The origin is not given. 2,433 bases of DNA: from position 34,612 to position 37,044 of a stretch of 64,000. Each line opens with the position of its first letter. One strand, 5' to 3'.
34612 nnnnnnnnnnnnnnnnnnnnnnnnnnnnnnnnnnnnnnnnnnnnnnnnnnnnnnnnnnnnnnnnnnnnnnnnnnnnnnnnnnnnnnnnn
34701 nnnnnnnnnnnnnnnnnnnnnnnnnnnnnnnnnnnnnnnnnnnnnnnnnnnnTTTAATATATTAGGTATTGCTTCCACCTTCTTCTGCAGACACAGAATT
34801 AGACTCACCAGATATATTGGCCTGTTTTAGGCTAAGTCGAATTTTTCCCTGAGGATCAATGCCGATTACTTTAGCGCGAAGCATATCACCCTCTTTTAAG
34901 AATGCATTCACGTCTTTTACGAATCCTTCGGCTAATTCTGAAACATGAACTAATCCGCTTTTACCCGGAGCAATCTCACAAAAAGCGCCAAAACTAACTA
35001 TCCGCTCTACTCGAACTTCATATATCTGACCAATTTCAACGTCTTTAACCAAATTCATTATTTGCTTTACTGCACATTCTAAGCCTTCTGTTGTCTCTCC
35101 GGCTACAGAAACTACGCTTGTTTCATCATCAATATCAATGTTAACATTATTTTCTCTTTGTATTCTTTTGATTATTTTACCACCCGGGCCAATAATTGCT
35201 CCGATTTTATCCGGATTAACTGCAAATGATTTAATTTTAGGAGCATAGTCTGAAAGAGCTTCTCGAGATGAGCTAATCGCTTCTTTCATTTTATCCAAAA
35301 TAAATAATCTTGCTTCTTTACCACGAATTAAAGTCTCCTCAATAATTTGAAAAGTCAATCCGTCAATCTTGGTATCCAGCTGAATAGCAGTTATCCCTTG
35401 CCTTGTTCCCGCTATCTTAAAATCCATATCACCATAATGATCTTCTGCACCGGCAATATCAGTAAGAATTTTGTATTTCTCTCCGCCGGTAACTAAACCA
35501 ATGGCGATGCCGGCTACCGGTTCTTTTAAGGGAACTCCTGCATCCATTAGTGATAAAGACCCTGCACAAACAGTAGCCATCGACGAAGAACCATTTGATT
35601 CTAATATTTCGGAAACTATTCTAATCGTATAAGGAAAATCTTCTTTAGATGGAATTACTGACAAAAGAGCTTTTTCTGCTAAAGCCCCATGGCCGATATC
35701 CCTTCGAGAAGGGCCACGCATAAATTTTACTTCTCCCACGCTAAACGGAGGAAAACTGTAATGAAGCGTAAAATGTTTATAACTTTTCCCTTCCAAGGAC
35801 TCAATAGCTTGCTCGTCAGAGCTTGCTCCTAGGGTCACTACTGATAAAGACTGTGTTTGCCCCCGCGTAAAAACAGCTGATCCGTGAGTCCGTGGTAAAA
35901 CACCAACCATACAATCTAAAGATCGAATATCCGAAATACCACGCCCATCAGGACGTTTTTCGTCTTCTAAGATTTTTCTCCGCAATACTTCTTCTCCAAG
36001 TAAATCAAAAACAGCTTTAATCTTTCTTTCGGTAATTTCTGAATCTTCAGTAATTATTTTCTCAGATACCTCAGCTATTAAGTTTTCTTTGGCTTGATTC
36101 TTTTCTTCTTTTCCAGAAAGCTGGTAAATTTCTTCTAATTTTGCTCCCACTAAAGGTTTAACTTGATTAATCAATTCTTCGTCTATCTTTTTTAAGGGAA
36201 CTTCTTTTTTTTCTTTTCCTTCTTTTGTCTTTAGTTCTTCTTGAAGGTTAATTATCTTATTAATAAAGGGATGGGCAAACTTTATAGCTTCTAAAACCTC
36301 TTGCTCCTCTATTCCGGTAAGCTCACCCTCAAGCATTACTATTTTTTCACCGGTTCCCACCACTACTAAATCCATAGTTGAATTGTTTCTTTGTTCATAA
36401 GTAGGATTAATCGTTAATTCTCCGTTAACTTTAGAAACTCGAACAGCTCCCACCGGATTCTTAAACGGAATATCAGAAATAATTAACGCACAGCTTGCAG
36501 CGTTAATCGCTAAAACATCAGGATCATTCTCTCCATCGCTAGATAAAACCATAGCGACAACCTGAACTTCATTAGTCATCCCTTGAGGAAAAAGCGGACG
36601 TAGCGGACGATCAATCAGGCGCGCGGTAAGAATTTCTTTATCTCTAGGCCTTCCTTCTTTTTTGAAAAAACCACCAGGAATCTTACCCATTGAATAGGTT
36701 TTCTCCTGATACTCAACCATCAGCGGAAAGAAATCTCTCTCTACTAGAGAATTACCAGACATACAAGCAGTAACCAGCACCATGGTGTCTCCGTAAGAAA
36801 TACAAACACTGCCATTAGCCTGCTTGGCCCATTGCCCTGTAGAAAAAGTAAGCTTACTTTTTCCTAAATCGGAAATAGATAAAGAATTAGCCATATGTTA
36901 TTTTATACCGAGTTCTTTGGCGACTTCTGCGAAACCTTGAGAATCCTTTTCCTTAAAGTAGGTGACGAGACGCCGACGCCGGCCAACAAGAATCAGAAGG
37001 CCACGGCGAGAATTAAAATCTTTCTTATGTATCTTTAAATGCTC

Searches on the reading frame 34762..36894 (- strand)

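Call 9: search_protein_families(library=pfam, proteins=[window:34762-36894:-])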
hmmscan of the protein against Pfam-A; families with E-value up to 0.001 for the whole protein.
window:34762-36894:- (710 aa): 6 families
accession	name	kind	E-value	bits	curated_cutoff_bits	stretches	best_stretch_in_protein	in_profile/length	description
PF01138.27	RNase_PH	-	1.2e-59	200.8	25.5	2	15-143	5-130/130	3' exoribonuclease family, domain 1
PF03725.20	RNase_PH_C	-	7.3e-22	77.5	20.8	1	146-208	1-65/67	3' exoribonuclease family, domain 2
PF03726.19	PNPase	-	2.6e-13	50.7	24.6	1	240-318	1-80/81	Polyribonucleotide nucleotidyltransferase, RNA binding domain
PF00013.35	KH_1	-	1.5e-12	47.5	21.5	1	556-613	3-65/66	KH domain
PF00575.29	S1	-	2.2e-12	47.6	22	1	619-690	2-74/74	S1 RNA binding domain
PF24685.1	OB_RRP5_4th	-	0.00029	21.2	31.5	1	619-681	6-73/92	RRP5 OB-fold domain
